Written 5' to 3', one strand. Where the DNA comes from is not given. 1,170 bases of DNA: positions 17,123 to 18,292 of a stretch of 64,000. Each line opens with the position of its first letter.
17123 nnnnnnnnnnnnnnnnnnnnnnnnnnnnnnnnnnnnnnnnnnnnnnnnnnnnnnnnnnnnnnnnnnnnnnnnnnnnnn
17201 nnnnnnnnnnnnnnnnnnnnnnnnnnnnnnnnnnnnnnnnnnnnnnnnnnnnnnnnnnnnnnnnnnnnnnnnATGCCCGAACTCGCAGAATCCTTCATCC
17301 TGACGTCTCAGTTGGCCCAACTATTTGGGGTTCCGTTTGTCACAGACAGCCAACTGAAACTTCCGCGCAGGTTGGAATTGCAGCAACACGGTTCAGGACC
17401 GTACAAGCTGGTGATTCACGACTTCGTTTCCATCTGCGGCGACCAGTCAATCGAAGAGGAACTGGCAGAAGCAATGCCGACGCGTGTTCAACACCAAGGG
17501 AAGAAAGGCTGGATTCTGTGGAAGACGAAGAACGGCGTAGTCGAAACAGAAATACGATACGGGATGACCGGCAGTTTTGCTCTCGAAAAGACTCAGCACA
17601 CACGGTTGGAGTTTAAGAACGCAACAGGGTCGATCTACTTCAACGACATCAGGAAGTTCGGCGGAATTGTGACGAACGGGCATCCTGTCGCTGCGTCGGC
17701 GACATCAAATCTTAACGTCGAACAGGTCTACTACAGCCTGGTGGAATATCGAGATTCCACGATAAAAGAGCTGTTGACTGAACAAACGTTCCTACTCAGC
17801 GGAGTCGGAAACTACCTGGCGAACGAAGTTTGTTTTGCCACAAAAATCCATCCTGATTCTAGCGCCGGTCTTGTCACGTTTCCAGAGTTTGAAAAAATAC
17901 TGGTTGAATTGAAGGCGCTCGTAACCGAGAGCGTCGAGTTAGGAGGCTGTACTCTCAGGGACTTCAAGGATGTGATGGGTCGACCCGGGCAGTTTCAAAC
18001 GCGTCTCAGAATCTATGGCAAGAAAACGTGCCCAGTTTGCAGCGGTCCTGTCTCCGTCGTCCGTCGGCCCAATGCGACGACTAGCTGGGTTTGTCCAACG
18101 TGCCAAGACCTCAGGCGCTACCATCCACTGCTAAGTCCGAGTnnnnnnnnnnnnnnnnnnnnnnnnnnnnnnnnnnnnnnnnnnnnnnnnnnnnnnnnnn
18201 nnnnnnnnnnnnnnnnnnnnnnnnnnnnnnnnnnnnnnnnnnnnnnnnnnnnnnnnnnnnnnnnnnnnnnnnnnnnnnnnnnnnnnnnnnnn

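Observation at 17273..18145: Fpg/Nei-type base-excision glycosylase in a phage replication block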

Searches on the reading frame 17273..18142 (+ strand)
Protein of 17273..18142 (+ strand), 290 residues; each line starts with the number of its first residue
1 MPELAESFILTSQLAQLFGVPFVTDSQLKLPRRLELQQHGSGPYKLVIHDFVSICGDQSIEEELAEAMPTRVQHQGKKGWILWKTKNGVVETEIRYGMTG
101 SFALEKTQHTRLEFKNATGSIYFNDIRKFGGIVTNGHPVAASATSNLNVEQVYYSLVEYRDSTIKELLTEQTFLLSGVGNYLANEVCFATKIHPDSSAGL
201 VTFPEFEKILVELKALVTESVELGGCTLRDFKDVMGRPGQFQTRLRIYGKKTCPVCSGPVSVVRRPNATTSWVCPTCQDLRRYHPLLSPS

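Call 4: search_protein_families(library=pfam, proteins=[window:17273-18142:+], max_evalue=1)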
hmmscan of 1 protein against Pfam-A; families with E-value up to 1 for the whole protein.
window:17273-18142:+ (290 aa): 7 families
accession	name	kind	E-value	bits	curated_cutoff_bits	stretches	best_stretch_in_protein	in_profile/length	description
PF06831.19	H2TH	-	2.6e-12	47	34.7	1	149-230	12-91/93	Formamidopyrimidine-DNA glycosylase H2TH domain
PF01149.29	Fapy_DNA_glyco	-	4.8e-06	27.6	25.5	1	56-131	39-116/117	Formamidopyrimidine-DNA glycosylase N-terminal domain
PF13453.11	Zn_ribbon_TFIIB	-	0.1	12.5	22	1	252-277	1-25/41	Transcription factor zinc-finger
PF06827.20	zf-FPG_IleRS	-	0.24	11.7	21.3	1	251-279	2-29/30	Zinc finger found in FPG and IleRS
PF00778.23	DIX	-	0.24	11.7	22.2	1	221-242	21-42/77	DIX domain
PF06677.18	Auto_anti-p27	-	0.52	10.9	24.1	0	251-278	16-40/40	Sjogren's syndrome/scleroderma autoantigen 1 (Autoantigen p27)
PF17283.8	Zn_ribbon_SprT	-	0.86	10.1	28.1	0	252-278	6-31/38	SprT-like zinc ribbon domain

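Call 5: search_protein_families(library=ncbifam, proteins=[window:17273-18142:+], max_evalue=1)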
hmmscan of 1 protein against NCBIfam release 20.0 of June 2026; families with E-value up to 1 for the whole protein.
window:17273-18142:+ (290 aa): 9 families
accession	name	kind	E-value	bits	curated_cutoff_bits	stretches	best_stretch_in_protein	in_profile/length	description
NF002211.1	PRK01103.1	equivalog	1.9e-32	112.9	212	1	57-278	38-273/274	bifunctional DNA-formamidopyrimidine glycosylase/DNA-(apurinic or apyrimidinic site) lyase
TIGR00577.1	fpg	equivalog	2.4e-30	105.8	203.3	1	59-278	42-276/276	DNA-formamidopyrimidine glycosylase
NF011386.0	PRK14811.1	equivalog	2.1e-29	102.6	414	1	69-282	42-266/269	DNA-formamidopyrimidine glycosylase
NF011385.0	PRK14810.1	equivalog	1.3e-23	83.9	423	1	90-278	73-271/272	DNA-formamidopyrimidine glycosylase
NF010551.0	PRK13945.1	equivalog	7.5e-20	71.5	348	1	97-278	82-281/282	DNA-formamidopyrimidine glycosylase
NF007763.0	PRK10445.1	equivalog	4.8e-08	32.7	252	1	149-278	137-262/263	endonuclease VIII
NF040775.1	endonuc_Nei2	equivalog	1.3e-06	28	400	1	154-278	136-251/252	endonuclease VIII Nei2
TIGR02424.1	TF_pcaQ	equivalog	0.22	10.4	303.8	1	132-180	172-219/300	pca operon transcription factor PcaQ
NF006217.0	PRK08343.1-3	equivalog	0.22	10.1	491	1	221-269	223-272/544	preprotein translocase subunit SecD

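Call 6: search_protein_families(library=phrogs, proteins=[window:17273-18142:+], max_evalue=1)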
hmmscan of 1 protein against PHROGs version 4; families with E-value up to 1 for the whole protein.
window:17273-18142:+ (290 aa): 2 families
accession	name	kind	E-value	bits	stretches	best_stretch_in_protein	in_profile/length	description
phrog_21295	-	unknown function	1.6e-29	104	1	91-281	71-279/280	-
phrog_22321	-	unknown function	0.11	13.5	1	248-267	3-22/49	-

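Call 7: search_solved_structures(query=window:17273-18142:+, max_evalue=1, show_alignments=3)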
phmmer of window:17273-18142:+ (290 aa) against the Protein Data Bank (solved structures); distinct sequences matched with E-value up to 1: 58.
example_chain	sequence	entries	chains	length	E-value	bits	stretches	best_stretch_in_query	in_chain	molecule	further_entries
1ee8_A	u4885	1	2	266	1.1e-23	87.1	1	70-278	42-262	MUTM (FPG) PROTEIN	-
1k82_A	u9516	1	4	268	2.8e-19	72.7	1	95-278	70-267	formamidopyrimidine-DNA glycosylase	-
6tc6_A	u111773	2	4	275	1.8e-15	60.2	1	107-278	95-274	Formamidopyrimidine-DNA glycosylase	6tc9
4pcz_A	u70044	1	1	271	3.4e-14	56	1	105-279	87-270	Formamidopyrimidine-DNA glycosylase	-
4cis_A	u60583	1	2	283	3.6e-14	56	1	105-279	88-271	FORMAMIDOPYRIMIDIN DNA GLYCOSYLASE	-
1pji_A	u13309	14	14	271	5e-14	55.5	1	105-279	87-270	Formamidopyrimidine-DNA glycosylase | DNA glycosylase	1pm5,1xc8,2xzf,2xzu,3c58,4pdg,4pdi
1kfv_A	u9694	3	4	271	5e-14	55.5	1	105-279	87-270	Formamido-pyrimidine DNA glycosylase | Formamidopyrimidine-DNA glycosylase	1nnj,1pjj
1tdz_A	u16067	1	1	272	5e-14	55.5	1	105-279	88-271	formamidopyrimidine-DNA glycosylase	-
6fl1_A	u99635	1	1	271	5.1e-14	55.4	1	105-279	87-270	Formamidopyrimidine-DNA glycosylase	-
6rnr_A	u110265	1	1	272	1.2e-13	54.2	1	105-279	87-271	Formamidopyrimidine-DNA glycosylase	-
6h0s_A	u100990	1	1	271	4.5e-13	52.3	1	105-279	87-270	Formamidopyrimidine-DNA glycosylase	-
1l1t_A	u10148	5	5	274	4.9e-13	52.2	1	95-278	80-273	MutM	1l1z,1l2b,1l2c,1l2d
1r2y_A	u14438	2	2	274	5e-13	52.2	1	95-278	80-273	MutM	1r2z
4pd2_A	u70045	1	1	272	1.1e-12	51.1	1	105-278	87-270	Formamidopyrimidine-DNA glycosylase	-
4g4n_A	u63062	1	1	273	4.6e-12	49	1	93-278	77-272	Formamidopyrimidine-DNA glycosylase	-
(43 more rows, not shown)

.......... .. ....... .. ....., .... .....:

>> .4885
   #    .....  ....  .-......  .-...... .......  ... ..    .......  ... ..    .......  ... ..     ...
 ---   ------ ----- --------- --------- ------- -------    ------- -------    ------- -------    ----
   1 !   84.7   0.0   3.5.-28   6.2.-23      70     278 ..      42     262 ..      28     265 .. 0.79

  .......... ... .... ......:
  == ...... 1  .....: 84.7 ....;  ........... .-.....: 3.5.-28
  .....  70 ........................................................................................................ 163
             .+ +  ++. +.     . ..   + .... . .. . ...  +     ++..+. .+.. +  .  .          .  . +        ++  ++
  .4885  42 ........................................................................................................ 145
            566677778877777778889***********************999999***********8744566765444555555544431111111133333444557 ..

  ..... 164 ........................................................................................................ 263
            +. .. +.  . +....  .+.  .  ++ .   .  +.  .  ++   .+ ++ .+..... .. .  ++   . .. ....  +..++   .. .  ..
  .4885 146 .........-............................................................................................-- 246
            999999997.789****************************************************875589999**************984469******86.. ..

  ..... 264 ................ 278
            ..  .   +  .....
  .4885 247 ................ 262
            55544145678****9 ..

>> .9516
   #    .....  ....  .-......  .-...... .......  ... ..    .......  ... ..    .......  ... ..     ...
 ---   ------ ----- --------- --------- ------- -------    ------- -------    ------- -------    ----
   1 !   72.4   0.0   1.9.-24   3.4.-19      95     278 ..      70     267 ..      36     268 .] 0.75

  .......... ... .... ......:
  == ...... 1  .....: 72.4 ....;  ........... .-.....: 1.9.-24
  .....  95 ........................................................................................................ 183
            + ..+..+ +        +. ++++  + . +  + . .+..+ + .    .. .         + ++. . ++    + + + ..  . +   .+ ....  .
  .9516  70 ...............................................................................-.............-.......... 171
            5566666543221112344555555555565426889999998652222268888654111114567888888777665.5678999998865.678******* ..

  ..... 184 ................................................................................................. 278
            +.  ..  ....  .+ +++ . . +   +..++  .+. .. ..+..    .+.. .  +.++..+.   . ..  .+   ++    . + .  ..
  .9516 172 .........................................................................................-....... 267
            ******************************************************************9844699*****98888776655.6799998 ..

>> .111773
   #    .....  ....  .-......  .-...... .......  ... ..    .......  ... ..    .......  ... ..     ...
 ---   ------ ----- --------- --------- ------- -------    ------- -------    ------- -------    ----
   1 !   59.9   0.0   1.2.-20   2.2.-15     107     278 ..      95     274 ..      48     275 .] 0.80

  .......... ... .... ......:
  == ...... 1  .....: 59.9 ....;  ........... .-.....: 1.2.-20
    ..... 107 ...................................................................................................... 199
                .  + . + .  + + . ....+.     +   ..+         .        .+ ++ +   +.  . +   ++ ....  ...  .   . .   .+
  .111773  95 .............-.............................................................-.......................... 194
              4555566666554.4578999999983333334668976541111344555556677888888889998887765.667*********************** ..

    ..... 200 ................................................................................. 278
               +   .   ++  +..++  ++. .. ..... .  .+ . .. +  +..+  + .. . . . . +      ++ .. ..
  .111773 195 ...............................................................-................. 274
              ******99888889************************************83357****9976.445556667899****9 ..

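Call 12: search_dna_similar(query=window:17273-18142:+, collection=phages, mode=protein, max_rows=40, max_evalue=0.001)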
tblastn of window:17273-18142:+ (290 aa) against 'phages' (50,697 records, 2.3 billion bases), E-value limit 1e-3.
Records with a match: 30; places in all: 30; records where one place covers at least 80% of the query: 2.
Best place of each record, by identity: <60% 30.
By first word of the organism name: Bacillus 10; Listeria 6; Bacteriophage 3; Salmonella 3; Campylobacter 2; Acinetobacter 2; Enterococcus 2; Escherichia 1; Pseudomonas 1.
By host as written in the record: - 8; Listeria monocytogenes 5; Homo sapiens 2; Campylobacter jejuni 2; Bacillus subtilis W-23-S(r); Bacillus licheniformis ATCC 9945a 2; Bacillus megaterium str. ATCC 43725 2; Listeria innocua ATCC 51742 1; Escherichia coli O157:H7 ATCC 43895 1; and 7 more.
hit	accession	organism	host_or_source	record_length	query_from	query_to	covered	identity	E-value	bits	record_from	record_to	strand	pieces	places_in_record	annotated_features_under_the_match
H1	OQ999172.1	Listeria phage LIS04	Listeria innocua ATCC 51742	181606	1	280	97%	27.4%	6e-16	84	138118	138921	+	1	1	formamidopyrimidine-DNA glycosylase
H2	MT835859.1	Bacteriophage sp.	human fecal samples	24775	1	257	89%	26.5%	5e-13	75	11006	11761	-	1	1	record has no annotation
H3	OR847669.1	Listeria phage LM 4-11-1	Listeria monocytogenes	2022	72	278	71%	31.9%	2e-22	102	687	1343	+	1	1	record has no annotation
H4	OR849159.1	Listeria phage LM 4-14-1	Listeria monocytogenes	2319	72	278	71%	31.9%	2e-22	102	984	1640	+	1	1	record has no annotation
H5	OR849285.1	Listeria phage LM 4-14-1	Listeria monocytogenes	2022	72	278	71%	31.4%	8e-22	100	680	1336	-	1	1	record has no annotation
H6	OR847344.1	Listeria phage LM 4-11-1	Listeria monocytogenes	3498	72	278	71%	31.4%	1e-21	100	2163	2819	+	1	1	record has no annotation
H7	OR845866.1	Escherichia phage ECO95 1-6-1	Escherichia coli O157:H7 ATCC 43895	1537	79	278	69%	30.9%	2e-17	87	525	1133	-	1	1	record has no annotation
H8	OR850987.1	Salmonella phage S.Kent 1-2-1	Salmonella enterica subsp. enterica ...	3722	79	278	69%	30.9%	2e-17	87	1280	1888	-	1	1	record has no annotation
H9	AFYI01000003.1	Salmonella enterica subsp. enterica serovar Infantis str. ...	Homo sapiens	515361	79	278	69%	30.9%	3e-17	87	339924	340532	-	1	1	formamidopyrimidine-DNA glycosylase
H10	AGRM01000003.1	Salmonella enterica subsp. houtenae str. ATCC BAA-1581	Homo sapiens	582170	79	278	69%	30.9%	3e-17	87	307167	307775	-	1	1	formamidopyrimidine-DNA glycosylase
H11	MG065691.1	Campylobacter phage A11a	Campylobacter jejuni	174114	78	278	69%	30.6%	8e-18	89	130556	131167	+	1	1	record has no annotation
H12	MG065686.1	Campylobacter phage A18a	Campylobacter jejuni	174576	78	278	69%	30.6%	8e-18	89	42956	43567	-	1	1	record has no annotation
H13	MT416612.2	Bacillus phage YungSlug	Bacillus thuringiensis kurstaki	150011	58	278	76%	27.4%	2e-12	74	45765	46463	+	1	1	formamidopyrimidine DNA glycosylase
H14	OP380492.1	Bacillus phage Nachito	Bacillus sp. ET1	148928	71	278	72%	28.3%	8e-19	92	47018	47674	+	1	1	formamidopyrimidine DNA glycosylase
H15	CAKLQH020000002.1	Acinetobacter phage MD-2021a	not known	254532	97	286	66%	30.4%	2e-18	91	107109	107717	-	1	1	mutM: formamidopyrimidine DNA glycosylase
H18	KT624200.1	Bacillus phage SP-15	Bacillus subtilis W-23-S(r); Bacillus ...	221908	92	278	64%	28.8%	4e-15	81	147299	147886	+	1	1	formamidopyrimidine-DNA glycosylase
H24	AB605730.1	Bacillus phage SP-10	-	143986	98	278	62%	27.9%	7e-18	89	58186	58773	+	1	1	formamidopyrimidine-DNA glycosylase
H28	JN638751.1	Bacillus phage G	Bacillus megaterium str. ATCC 43725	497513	108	284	61%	26.0%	2e-9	64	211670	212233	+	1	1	292: gp292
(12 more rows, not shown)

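Call 16: find_homologous_proteins(query=window:17273-18142:+, max_evalue=0.00001)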
Query window:17273-18142:+ (290 aa): 71 proteins with E <= 0.00001 among 896 candidates.
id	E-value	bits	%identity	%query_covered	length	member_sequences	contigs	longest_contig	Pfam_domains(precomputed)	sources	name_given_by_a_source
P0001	6.3e-188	641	100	97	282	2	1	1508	PF06831.20,PF01149.30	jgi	-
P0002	1.1e-131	456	67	99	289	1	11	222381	PF06831.20,PF01149.30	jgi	jgi:formamidopyrimidine-DNA glycosylase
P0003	3.9e-126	438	66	99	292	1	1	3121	PF06831.20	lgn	-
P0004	9.6e-119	414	59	99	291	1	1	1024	PF06831.20,PF01149.30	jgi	jgi:formamidopyrimidine-DNA glycosylase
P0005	1.2e-117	410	60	99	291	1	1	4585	PF06831.20,PF01149.30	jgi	jgi:formamidopyrimidine-DNA glycosylase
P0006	5.3e-114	398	61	100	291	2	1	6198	PF06831.20,PF01149.30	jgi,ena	-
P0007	6.7e-113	395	62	100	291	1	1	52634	PF06831.20,PF01149.30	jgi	jgi:formamidopyrimidine-DNA glycosylase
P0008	4.6e-112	392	60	99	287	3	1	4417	PF06831.20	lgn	-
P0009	9.7e-112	391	61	100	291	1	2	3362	PF06831.20,PF01149.30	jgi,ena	-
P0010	9.2e-111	388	60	99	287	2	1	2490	PF06831.20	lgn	-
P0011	7.5e-109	381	59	100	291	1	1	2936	PF06831.20,PF01149.30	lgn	-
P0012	6.4e-105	369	59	97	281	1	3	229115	PF06831.20,PF01149.30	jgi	jgi:formamidopyrimidine-DNA glycosylase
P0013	3.1e-70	255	44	100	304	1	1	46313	PF06831.20,PF01149.30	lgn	-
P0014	7.4e-50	188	38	97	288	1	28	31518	PF06831.20,PF01149.30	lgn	-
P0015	2.6e-42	163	36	97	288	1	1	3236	PF06831.20,PF01149.30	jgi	jgi:formamidopyrimidine-DNA glycosylase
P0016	5.4e-42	162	36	97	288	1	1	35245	PF06831.20,PF01149.30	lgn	-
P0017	4.8e-34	136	34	97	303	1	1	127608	PF06831.20,PF01149.30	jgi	jgi:formamidopyrimidine-DNA glycosylase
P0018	1.9e-14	72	30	63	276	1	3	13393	PF06831.20,PF21025.3,PF01149.30,PF05833.17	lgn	-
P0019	3.8e-10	58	29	60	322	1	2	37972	PF06831.20,PF01149.30,PF06827.21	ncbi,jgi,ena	-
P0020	6.7e-10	57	26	97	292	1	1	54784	PF06831.20,PF01149.30,PF06827.21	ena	-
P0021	9.4e-10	56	26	97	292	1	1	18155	PF06831.20,PF01149.30,PF06827.21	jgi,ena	jgi:formamidopyrimidine-DNA glycosylase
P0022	1.3e-9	56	26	97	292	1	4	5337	PF06831.20,PF01149.30,PF06827.21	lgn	-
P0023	1.3e-9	56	26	97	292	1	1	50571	PF06831.20,PF01149.30,PF06827.21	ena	-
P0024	1.7e-9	55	26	97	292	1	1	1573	PF06831.20,PF01149.30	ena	-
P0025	2.1e-9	55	26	97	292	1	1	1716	PF06831.20,PF01149.30,PF06827.21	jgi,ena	-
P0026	2.8e-9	55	26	97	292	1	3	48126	PF06831.20,PF01149.30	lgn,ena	-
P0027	4.8e-9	54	26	97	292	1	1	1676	PF06831.20,PF01149.30,PF06827.21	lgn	-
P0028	5.5e-9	54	25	97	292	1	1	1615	PF06831.20,PF01149.30,PF06827.21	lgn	-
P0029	5.5e-9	54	26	97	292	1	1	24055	PF06831.20,PF01149.30,PF06827.21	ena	-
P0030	5.9e-9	54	25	97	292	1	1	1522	PF06831.20,PF01149.30,PF06827.21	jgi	jgi:formamidopyrimidine-DNA glycosylase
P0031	6.2e-9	54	26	97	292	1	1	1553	PF06831.20,PF01149.30,PF06827.21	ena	-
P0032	6.6e-9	54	25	97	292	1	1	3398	PF06831.20,PF01149.30,PF06827.21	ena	-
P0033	8.0e-9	53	26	97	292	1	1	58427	PF06831.20,PF01149.30,PF06827.21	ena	-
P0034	8.1e-9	53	26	97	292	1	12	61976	PF06831.20,PF01149.30,PF06827.21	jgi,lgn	jgi:formamidopyrimidine-DNA glycosylase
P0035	8.4e-9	53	26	97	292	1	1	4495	PF06831.20,PF01149.30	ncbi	-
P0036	8.6e-9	53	26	97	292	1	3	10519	PF06831.20,PF01149.30,PF06827.21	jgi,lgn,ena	jgi:formamidopyrimidine-DNA glycosylase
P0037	8.7e-9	53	26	97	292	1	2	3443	PF06831.20,PF01149.30,PF06827.21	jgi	jgi:formamidopyrimidine-DNA glycosylase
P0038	8.8e-9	53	26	97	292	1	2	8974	PF06831.20,PF01149.30,PF06827.21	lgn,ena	-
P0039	1.1e-8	53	26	97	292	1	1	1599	PF06831.20,PF01149.30,PF06827.21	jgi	jgi:formamidopyrimidine-DNA glycosylase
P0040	1.1e-8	53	25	97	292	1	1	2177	PF06831.20,PF01149.30,PF06827.21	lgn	-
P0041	1.1e-8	53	25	97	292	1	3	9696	PF06831.20,PF01149.30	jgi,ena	-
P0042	1.2e-8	53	27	97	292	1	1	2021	PF06831.20,PF01149.30,PF06827.21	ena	-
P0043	1.2e-8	53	26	97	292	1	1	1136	PF06831.20,PF01149.30,PF06827.21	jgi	jgi:formamidopyrimidine-DNA glycosylase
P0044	1.2e-8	53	26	97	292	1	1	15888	PF06831.20,PF01149.30,PF06827.21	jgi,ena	jgi:formamidopyrimidine-DNA glycosylase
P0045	1.2e-8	53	26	97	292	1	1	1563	PF06831.20,PF01149.30,PF06827.21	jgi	jgi:formamidopyrimidine-DNA glycosylase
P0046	1.3e-8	53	26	97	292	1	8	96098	PF06831.20,PF01149.30,PF06827.21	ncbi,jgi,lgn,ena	ncbi:MAG: hypothetical protein RLY22_986 [Actinomycetota bacterium]|jgi:formamidopyrimidine-DNA glyc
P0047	1.3e-8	53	26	97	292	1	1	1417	PF06831.20,PF01149.30,PF06827.21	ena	-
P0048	1.5e-8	52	26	97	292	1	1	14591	PF06831.20,PF01149.30,PF06827.21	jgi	jgi:formamidopyrimidine-DNA glycosylase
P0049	1.5e-8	52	26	97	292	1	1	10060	PF06831.20,PF01149.30,PF06827.21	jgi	jgi:formamidopyrimidine-DNA glycosylase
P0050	1.5e-8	52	27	97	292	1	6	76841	PF06831.20,PF01149.30,PF06827.21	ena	-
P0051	1.5e-8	52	26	97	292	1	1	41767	PF06831.20,PF01149.30,PF06827.21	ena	-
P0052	1.6e-8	52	26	97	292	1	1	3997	PF06831.20,PF01149.30,PF06827.21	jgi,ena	jgi:formamidopyrimidine-DNA glycosylase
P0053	1.6e-8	52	26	97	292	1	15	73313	PF06831.20,PF01149.30,PF06827.21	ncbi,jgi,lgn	jgi:formamidopyrimidine-DNA glycosylase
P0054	1.8e-8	52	25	97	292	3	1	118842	PF06831.20,PF01149.30,PF06827.21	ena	-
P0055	1.9e-8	52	26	97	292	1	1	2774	PF06831.20,PF01149.30,PF06827.21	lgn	-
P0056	2.3e-8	52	26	97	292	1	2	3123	PF06831.20,PF01149.30,PF06827.21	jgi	jgi:formamidopyrimidine-DNA glycosylase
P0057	2.4e-8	52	26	97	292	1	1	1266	PF06831.20,PF01149.30,PF06827.21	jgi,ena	jgi:formamidopyrimidine-DNA glycosylase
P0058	2.9e-8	51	25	97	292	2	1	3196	PF06831.20,PF01149.30,PF06827.21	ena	-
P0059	2.9e-8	51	25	97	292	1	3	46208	PF06831.20,PF01149.30,PF06827.21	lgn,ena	-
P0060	4.9e-8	51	25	97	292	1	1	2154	PF06831.20,PF01149.30,PF06827.21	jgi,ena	-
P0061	5.1e-8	51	25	97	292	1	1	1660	PF06831.20,PF01149.30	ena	-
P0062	5.2e-8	51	25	97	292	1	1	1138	PF06831.20,PF01149.30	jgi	-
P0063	5.3e-8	51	25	97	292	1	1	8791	PF06831.20,PF01149.30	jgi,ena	jgi:formamidopyrimidine-DNA glycosylase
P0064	5.7e-8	50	25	97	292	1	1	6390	PF06831.20,PF01149.30,PF06827.21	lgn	-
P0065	5.9e-8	50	26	97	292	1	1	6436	PF06831.20,PF01149.30,PF06827.21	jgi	jgi:formamidopyrimidine-DNA glycosylase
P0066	6.3e-8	50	25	97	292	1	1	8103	PF06831.20,PF01149.30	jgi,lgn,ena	-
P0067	7.1e-8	50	24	97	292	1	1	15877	PF06831.20,PF01149.30,PF06827.21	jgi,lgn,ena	jgi:formamidopyrimidine-DNA glycosylase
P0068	1.1e-7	50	26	97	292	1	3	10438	PF06831.20,PF01149.30,PF06827.21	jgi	jgi:formamidopyrimidine-DNA glycosylase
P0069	1.1e-7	49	25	97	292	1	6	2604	PF06831.20,PF01149.30,PF06827.21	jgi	jgi:formamidopyrimidine-DNA glycosylase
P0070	2.7e-7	48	24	97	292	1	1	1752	PF06831.20,PF01149.30,PF06827.21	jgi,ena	jgi:formamidopyrimidine-DNA glycosylase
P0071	5.6e-6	44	29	55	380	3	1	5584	PF06831.20,PF01149.30,PF06827.21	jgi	-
